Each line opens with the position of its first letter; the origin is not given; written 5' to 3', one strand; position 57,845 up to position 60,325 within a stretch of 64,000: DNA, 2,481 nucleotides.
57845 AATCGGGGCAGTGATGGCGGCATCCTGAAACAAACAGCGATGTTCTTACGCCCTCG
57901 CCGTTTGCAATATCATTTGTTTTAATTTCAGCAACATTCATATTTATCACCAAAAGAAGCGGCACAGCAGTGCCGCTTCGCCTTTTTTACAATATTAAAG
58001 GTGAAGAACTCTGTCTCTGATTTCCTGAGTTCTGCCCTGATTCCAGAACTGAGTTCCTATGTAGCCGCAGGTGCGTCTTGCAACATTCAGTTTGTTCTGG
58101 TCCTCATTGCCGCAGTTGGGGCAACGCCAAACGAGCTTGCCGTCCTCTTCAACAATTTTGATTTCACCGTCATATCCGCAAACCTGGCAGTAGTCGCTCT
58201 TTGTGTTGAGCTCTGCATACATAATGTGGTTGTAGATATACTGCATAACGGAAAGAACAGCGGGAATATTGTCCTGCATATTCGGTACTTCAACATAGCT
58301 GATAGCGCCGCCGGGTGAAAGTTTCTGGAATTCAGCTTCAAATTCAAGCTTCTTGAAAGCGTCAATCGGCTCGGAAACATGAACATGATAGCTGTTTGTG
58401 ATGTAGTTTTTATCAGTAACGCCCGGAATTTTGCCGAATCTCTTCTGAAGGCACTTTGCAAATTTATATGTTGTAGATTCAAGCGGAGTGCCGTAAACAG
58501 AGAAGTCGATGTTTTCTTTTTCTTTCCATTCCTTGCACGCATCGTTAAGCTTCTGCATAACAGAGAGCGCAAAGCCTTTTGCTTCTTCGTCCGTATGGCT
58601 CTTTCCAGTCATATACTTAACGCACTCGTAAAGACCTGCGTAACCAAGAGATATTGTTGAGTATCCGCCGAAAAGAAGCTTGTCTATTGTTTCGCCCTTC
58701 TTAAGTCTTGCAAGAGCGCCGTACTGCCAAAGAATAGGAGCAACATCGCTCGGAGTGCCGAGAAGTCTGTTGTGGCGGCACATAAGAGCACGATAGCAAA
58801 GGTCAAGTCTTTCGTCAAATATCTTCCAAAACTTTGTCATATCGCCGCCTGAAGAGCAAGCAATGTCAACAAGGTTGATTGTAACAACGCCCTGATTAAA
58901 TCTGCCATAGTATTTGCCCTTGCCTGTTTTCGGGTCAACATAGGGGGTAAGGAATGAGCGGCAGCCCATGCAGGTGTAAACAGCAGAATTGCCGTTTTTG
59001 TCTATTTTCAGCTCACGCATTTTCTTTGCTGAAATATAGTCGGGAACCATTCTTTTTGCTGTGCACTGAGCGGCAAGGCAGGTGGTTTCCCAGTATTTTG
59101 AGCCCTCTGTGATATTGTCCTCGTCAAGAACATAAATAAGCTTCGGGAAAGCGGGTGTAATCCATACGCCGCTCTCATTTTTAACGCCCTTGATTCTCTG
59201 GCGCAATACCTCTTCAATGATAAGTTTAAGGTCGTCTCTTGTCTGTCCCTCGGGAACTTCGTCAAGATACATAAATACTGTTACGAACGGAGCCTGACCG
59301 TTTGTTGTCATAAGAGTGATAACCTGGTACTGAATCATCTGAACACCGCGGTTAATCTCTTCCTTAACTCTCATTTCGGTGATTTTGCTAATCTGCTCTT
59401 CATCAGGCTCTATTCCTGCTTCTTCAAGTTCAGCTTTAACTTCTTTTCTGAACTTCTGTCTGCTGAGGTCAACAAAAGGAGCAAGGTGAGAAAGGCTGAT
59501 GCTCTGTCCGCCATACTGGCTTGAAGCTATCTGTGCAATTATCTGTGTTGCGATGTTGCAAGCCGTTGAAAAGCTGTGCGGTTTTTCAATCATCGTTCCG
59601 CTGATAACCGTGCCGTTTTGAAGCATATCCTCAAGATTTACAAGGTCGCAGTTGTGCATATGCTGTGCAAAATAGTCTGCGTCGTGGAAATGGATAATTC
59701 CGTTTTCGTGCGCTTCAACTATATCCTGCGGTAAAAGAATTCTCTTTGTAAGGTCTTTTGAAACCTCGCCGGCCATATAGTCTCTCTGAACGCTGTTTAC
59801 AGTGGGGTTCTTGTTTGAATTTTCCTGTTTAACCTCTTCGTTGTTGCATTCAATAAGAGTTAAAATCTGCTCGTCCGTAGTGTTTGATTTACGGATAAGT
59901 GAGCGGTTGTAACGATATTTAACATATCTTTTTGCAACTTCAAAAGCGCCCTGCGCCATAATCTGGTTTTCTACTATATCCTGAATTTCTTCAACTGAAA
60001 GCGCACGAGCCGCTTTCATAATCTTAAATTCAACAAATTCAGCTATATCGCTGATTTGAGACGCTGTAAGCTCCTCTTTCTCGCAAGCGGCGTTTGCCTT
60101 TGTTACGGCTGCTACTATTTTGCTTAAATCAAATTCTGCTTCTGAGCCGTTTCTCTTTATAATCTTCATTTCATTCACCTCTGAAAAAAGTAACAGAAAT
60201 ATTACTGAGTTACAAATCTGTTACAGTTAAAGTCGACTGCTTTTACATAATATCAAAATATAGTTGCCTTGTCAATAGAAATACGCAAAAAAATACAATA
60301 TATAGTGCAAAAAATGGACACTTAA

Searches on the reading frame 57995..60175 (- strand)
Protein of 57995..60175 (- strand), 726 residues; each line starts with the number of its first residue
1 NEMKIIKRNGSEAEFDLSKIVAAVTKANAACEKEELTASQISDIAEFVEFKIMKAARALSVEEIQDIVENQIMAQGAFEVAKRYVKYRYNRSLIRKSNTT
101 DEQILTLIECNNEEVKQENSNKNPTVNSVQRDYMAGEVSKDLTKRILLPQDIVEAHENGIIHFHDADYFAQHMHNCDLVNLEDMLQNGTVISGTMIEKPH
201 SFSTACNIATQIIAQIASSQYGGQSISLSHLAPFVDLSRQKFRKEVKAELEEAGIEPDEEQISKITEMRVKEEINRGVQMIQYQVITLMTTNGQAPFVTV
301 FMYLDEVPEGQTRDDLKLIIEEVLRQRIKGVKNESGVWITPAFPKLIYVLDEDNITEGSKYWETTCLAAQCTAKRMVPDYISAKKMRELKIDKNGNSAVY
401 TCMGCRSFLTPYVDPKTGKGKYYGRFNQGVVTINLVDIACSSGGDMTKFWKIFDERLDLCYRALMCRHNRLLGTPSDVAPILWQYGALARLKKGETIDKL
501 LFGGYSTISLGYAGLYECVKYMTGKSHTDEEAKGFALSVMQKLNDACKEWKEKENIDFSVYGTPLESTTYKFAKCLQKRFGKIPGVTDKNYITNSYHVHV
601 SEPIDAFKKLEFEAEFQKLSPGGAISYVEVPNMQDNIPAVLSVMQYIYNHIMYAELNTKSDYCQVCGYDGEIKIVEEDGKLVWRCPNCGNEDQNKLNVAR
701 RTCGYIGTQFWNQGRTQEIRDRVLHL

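Call 67: search_protein_families(library=ncbifam, proteins=[window:57995-60175:-], max_evalue=1e-40)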
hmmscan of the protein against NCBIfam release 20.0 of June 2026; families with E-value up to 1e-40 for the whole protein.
window:57995-60175:- (726 aa): 5 families
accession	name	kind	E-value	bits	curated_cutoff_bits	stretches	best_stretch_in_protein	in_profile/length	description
NF006732.0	PRK09263.1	equivalog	1.4e-286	952.6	657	1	2-726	2-706/712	anaerobic ribonucleoside-triphosphate reductase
TIGR02487.1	NrdD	equivalog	4.8e-133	444.7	326.35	1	117-725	1-581/581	anaerobic ribonucleoside-triphosphate reductase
NF005497.0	PRK07111.1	equivalog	4.5e-113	379.1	764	1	258-725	292-743/746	anaerobic ribonucleoside triphosphate reductase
NF011292.0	PRK14704.1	equivalog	1.1e-79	268.6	736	1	104-725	15-617/618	anaerobic ribonucleoside triphosphate reductase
NF006126.0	PRK08270.1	equivalog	1.8e-48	165.3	548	0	3-251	3-250/684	ribonucleoside triphosphate reductase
